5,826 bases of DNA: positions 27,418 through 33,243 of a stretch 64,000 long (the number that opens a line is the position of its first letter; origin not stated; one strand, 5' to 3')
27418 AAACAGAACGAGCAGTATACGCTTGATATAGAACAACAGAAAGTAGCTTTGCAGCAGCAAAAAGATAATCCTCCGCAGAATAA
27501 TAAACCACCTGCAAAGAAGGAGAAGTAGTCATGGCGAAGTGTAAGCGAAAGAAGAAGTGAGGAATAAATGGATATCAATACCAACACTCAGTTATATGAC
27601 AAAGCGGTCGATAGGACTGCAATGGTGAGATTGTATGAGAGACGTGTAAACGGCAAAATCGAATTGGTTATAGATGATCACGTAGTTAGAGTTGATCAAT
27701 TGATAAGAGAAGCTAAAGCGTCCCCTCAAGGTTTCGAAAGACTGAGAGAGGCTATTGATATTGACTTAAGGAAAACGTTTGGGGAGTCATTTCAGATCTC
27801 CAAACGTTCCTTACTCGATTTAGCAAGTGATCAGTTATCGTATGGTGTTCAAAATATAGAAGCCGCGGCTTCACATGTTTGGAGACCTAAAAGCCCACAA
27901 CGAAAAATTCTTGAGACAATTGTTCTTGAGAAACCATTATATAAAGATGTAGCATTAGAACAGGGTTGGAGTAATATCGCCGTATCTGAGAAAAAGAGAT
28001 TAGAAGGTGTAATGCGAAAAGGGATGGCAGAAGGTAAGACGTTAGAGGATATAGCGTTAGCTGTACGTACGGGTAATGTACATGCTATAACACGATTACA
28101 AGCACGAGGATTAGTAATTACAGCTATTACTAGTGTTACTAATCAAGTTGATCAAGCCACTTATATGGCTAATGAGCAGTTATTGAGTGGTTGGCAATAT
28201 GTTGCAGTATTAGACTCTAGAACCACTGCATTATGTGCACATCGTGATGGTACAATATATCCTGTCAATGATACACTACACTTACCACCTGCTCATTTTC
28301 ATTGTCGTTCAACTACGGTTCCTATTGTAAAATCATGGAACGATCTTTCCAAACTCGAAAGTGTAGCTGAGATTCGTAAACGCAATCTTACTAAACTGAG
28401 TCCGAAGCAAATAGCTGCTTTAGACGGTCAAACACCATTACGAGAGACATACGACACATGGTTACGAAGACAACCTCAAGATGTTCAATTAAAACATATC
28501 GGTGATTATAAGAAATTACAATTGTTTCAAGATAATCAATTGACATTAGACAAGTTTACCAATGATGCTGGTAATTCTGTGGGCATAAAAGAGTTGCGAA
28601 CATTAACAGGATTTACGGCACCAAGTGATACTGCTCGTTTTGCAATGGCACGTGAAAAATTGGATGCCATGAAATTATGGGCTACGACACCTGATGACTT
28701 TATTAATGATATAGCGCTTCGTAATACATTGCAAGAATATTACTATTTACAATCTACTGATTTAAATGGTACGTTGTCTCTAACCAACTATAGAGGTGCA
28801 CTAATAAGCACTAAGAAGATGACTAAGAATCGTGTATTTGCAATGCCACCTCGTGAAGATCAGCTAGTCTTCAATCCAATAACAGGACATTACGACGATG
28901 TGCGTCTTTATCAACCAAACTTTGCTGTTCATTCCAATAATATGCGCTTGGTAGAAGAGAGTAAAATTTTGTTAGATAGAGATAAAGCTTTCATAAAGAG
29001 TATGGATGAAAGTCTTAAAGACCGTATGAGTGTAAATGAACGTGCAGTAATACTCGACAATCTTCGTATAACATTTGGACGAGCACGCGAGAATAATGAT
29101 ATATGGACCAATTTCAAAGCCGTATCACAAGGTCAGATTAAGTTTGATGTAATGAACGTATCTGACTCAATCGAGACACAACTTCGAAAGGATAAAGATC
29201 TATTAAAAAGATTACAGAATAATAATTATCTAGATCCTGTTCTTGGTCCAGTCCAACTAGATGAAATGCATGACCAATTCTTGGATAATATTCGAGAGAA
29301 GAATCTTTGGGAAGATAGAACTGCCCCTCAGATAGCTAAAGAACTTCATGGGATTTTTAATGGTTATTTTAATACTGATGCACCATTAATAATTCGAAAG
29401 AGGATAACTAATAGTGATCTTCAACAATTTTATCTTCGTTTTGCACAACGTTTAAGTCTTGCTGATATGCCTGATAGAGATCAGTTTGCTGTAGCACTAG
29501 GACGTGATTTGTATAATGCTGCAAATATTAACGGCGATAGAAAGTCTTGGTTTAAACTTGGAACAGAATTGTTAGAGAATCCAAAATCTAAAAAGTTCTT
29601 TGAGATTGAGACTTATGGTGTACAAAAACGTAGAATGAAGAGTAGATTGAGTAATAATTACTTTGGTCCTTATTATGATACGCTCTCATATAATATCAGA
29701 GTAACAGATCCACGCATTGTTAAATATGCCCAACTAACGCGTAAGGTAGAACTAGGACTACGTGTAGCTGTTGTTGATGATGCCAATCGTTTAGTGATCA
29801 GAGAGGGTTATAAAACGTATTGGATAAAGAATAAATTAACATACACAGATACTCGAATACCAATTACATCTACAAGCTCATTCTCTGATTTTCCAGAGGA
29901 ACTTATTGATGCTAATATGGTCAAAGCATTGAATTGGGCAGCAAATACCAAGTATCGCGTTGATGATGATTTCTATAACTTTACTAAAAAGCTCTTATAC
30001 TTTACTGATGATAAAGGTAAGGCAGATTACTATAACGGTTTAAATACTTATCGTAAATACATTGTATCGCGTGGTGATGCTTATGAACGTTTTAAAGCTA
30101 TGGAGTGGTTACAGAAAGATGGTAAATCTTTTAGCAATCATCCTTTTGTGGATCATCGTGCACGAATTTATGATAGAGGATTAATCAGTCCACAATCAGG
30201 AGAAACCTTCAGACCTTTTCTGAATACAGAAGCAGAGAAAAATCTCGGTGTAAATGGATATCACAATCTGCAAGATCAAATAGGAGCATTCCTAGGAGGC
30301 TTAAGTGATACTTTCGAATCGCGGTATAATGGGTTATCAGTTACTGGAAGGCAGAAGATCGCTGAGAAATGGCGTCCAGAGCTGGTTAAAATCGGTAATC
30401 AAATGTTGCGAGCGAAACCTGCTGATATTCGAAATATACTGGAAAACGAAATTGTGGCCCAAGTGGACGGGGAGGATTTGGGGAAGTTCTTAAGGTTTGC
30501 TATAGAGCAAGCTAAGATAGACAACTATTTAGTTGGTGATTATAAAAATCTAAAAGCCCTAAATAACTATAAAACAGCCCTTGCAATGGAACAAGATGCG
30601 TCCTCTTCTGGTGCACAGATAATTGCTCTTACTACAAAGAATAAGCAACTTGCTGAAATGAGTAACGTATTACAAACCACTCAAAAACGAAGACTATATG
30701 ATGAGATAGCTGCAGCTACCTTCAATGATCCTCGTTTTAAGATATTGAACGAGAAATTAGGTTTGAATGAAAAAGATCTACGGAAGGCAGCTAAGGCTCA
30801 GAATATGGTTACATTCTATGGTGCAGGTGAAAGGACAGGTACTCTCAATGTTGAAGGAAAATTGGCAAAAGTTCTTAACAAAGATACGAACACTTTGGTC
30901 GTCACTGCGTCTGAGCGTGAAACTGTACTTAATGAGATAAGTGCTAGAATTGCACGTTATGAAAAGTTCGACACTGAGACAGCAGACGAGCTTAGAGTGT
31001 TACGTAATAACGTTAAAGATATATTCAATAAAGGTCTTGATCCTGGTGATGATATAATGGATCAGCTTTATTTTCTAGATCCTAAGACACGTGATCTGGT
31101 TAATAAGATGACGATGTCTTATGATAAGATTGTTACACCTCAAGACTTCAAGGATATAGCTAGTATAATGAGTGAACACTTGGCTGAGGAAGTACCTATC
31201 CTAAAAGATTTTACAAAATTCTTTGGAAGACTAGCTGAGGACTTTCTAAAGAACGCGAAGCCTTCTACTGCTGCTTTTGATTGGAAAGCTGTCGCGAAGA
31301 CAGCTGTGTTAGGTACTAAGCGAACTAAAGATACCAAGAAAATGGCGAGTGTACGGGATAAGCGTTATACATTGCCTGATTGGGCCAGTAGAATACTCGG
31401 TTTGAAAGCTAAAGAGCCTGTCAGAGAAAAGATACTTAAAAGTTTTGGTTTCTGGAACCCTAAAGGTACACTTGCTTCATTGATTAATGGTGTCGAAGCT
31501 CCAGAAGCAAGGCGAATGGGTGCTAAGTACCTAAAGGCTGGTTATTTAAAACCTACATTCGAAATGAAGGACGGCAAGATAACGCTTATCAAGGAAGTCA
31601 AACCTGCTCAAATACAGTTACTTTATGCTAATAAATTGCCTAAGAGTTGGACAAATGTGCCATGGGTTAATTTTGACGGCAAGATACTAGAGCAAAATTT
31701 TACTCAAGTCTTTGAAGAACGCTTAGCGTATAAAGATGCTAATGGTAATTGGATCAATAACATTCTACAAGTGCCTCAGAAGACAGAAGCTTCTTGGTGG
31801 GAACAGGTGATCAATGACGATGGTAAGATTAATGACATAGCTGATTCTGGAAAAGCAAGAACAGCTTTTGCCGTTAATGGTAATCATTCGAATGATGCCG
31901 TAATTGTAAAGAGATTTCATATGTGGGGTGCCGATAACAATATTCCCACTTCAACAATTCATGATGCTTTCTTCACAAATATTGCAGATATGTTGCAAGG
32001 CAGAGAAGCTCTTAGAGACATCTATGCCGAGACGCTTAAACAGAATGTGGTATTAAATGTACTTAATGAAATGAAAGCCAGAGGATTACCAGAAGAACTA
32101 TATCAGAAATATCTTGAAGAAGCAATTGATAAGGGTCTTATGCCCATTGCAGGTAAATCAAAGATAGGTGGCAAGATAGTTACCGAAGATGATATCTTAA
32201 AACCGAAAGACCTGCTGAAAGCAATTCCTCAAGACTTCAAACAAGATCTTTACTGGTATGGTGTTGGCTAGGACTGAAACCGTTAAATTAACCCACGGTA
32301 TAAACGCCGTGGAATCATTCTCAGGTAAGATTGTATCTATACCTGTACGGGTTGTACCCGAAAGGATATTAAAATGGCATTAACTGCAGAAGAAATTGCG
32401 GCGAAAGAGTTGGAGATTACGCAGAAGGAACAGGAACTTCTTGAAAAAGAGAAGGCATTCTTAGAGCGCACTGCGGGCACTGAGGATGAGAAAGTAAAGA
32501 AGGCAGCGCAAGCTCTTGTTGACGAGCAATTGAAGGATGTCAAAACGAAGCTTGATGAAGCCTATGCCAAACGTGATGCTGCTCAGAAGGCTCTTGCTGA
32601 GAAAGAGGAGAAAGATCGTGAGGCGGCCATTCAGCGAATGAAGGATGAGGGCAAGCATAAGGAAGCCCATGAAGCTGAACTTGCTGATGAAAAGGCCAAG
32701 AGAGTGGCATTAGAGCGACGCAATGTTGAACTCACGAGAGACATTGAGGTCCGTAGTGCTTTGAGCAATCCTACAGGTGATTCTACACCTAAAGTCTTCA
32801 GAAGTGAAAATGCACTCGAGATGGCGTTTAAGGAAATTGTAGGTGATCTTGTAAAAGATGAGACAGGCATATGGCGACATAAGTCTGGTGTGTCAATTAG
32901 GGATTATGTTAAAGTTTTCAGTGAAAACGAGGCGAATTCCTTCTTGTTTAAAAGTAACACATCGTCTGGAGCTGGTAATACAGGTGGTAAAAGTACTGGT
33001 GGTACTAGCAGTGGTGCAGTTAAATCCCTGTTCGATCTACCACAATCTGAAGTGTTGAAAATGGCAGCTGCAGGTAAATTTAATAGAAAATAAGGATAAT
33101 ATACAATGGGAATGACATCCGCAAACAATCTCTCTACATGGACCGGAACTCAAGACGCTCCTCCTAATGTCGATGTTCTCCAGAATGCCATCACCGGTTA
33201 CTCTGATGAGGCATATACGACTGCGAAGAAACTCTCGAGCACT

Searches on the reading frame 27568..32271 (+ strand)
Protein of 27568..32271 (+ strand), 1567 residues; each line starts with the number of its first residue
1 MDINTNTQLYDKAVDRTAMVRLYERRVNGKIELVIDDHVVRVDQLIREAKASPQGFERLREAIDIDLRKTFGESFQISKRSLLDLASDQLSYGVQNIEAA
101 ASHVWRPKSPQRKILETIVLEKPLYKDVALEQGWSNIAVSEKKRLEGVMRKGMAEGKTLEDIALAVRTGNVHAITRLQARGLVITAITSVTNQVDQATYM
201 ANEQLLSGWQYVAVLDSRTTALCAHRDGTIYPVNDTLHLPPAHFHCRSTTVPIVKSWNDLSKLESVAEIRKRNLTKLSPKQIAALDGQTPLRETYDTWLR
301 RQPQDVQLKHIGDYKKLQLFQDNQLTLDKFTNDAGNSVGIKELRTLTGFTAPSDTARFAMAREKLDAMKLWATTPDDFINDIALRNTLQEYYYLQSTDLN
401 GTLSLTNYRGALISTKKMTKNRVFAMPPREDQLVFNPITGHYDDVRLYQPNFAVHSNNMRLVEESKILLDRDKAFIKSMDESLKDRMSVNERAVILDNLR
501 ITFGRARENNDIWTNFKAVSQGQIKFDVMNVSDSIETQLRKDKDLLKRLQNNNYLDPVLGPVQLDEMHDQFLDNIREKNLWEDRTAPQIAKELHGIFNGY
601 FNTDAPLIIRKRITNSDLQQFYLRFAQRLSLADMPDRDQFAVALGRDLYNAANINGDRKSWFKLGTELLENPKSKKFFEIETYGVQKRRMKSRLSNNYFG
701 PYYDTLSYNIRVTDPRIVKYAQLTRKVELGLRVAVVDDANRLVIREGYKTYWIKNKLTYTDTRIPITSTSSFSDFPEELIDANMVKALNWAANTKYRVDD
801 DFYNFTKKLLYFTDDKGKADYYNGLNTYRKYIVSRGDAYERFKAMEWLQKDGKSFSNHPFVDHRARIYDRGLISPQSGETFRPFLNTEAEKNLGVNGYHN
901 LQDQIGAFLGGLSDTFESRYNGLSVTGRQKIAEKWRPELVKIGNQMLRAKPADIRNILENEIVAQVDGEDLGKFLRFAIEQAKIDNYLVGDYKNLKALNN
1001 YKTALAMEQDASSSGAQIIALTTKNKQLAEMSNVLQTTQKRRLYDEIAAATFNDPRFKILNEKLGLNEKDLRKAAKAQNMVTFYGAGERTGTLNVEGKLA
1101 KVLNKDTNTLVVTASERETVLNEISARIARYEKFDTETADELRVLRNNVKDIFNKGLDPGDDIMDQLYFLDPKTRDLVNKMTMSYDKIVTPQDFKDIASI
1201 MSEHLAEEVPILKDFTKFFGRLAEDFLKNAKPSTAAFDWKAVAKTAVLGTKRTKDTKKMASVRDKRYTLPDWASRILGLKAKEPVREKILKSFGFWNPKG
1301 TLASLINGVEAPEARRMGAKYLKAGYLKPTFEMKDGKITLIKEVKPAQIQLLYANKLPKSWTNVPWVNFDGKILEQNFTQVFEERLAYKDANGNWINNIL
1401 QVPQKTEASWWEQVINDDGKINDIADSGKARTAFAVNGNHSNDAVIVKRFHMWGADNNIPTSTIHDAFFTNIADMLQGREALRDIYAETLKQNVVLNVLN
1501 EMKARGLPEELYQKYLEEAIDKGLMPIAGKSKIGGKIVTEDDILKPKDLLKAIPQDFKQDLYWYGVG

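Call 8: search_protein_families(library=phrogs, proteins=[window:27568-32271:+])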
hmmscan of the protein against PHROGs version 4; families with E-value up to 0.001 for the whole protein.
window:27568-32271:+ (1567 aa): 12 families
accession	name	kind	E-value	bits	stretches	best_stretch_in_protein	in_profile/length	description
phrog_241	-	head and packaging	3.3e-59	202.6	1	1-351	9-360/679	head morphogenesis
phrog_6577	-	unknown function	2.7e-29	103.1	1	135-361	109-328/1066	-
phrog_21789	-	head and packaging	2.9e-23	82.6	2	128-273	128-279/1195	virion structural protein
phrog_414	-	DNA, RNA and nucleotide metabolism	1.8e-20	73.8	2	860-1094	389-602/816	RNA polymerase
phrog_7625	-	head and packaging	3.6e-19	70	1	127-327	117-312/504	head morphogenesis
phrog_2841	-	head and packaging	4.7e-17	63.2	1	143-260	197-313/525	minor head protein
phrog_115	-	head and packaging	9.9e-17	62.3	1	142-441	207-449/665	minor head protein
phrog_4728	-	head and packaging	3e-16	60.3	1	142-270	185-311/591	head morphogenesis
phrog_595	-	head and packaging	3.8e-16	60.5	1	142-302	186-334/513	head maturation protease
phrog_2051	-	DNA, RNA and nucleotide metabolism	1.7e-10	41.6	1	997-1125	62-183/401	RNA polymerase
phrog_3517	-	head and packaging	9.7e-07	29.4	1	143-287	198-362/371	head morphogenesis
phrog_14819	-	unknown function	4e-05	24.7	1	283-346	19-81/91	-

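Call 24: search_dna_similar(query=window:27568-32271:+, collection=phages, mode=protein, max_rows=25)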
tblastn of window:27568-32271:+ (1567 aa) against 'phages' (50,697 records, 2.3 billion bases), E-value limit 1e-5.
Records with a match: 996; places in all: 1000; records where one place covers at least 80% of the query: 4.
Best place of each record, by identity: <60% 996.
By first word of the organism name: Salmonella 351; Pseudomonas 124; Escherichia 115; Vibrio 89; Acinetobacter 64; Klebsiella 49; Staphylococcus 31; Xanthomonas 25; Stenotrophomonas 14; Serratia 11; and 48 more.
By host as written in the record: - 69; Escherichia coli 67; Salmonella enterica 54; Salmonella enterica subsp. enterica serovar Enteritidis 53; Salmonella enterica subsp. enterica serovar Typhimurium 48; Pseudomonas aeruginosa 41; Salmonella sp. 32; Pseudomonas aeruginosa PAO1 25; and 268 more.
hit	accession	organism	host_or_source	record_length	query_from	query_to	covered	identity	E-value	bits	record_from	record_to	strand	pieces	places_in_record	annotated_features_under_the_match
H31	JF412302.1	EBPR siphovirus 1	-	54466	3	1567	100%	56.0%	0e+0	1821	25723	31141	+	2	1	gp47: head protein | gp49: hypothetical protein | gp48: HNH endonuclease | gp46: hypothetical protein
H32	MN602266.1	Bacteriophage DSS3_VP1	-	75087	1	1567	86%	31.5%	7e-83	686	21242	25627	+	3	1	minor head protein-like protein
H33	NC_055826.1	Bacteriophage DSS3_VP1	-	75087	1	1567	86%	31.5%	7e-83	686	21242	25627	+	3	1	head morphogenesis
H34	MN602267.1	Bacteriophage DSS3_PM1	-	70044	1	1567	86%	31.4%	3e-83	688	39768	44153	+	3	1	minor head protein-like protein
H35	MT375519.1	Pelagibacter phage Aegir EXVC013S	Candidatus Pelagibacter sp H2P3alpha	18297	3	356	23%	29.2%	5e-38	162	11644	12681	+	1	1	putative head morphogenesis protein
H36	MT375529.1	Pelagibacter phage Kolga EXVC016S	Candidatus Pelagibacter sp H2P3alpha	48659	3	356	23%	29.2%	6e-38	162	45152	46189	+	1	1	putative head morphogenesis protein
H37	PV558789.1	Variovorax phage V45iii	Variovorax sp. SCN45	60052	1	345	22%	27.0%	4e-20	104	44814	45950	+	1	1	record has no annotation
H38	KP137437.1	Mannheimia phage vB_MhS_1152AP2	Mannheimia haemolytica 1152A serotype A6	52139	42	369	21%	26.3%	9e-18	96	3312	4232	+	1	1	head morphogenesis protein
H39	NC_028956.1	Mannheimia phage vB_MhS_1152AP2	Mannheimia haemolytica 1152A serotype A6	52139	42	369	21%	26.3%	9e-18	96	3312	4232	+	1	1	head morphogenesis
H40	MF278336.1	Alteromonas phage vB_AspP-H4/4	Alteromonas sp. H4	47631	773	1118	22%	24.6%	4e-7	61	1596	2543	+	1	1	putative DNA-dependent RNA polymerase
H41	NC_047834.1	Alteromonas phage vB_AspP-H4/4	Alteromonas sp. H4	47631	773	1118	22%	24.6%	4e-7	61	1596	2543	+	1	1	putative DNA-dependent RNA polymerase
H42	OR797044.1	Stenotrophomonas phage vB_SmaS_Bhz59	Stenotrophomonas maltophilia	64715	4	343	22%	24.2%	7e-16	90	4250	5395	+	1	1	head morphogenesis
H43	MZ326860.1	Stenotrophomonas phage Sonora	Stenotrophomonas maltophilia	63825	4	343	22%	24.1%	6e-18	97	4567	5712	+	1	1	minor capsid protein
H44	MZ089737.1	Pseudomonas phage PSA28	wastewater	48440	16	330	20%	25.0%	5e-9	68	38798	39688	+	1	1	hypothetical protein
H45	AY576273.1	Alphaproteobacteria phage PhiJL001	-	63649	73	378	20%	25.7%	6e-18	97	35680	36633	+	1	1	minor head protein-like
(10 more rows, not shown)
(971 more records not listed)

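Call 37: search_protein_families(library=pfam, proteins=[window:27568-32271:+], max_evalue=0.01)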
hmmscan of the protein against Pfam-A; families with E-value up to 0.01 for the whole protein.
window:27568-32271:+ (1567 aa): 2 families
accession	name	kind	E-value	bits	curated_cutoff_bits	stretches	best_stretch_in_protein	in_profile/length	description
PF04233.19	Phage_Mu_F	-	7.8e-12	46.4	29.6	1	146-250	4-111/112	Phage Mu protein F like protein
PF00940.24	RNA_pol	-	1.7e-10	40.7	22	2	1414-1506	280-372/448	DNA-dependent RNA polymerase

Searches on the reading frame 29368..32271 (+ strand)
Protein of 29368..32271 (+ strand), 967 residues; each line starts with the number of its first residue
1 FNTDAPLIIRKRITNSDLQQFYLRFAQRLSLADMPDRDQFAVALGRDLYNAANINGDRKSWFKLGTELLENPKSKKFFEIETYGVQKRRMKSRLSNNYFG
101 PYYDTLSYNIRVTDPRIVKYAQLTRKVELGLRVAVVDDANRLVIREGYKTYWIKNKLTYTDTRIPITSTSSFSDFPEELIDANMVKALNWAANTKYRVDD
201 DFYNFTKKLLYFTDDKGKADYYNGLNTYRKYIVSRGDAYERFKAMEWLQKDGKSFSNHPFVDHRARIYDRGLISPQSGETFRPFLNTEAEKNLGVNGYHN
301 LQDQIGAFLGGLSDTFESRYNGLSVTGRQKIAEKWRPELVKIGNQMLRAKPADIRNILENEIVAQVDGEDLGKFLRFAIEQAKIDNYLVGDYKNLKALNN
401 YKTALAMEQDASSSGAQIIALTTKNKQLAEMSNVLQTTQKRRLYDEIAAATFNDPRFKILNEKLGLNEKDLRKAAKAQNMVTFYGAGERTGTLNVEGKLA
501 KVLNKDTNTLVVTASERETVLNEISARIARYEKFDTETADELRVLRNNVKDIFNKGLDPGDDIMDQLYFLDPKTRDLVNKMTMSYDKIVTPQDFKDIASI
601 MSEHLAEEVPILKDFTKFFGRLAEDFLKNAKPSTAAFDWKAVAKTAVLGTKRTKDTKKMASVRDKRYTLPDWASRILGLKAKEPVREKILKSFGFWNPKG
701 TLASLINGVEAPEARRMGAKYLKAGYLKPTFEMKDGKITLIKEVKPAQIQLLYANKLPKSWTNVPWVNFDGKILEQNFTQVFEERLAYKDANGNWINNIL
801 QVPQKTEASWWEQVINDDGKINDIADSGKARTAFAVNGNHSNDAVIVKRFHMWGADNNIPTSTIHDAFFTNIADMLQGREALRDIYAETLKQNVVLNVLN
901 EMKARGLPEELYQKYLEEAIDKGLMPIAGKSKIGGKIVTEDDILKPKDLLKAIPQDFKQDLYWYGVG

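Call 91: search_solved_structures(query=window:29368-32271:+, max_evalue=0.01)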
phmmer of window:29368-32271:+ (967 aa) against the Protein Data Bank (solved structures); distinct sequences matched with E-value up to 0.01: 0.

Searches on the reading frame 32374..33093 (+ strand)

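Call 8: search_protein_families(library=phrogs, proteins=[window:32374-33093:+])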
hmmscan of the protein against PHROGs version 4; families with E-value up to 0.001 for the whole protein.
window:32374-33093:+ (239 aa): 1 family
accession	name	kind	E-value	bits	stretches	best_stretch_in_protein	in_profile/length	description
phrog_206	-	head and packaging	1.1e-06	29.6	1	31-217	23-234/263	head scaffolding protein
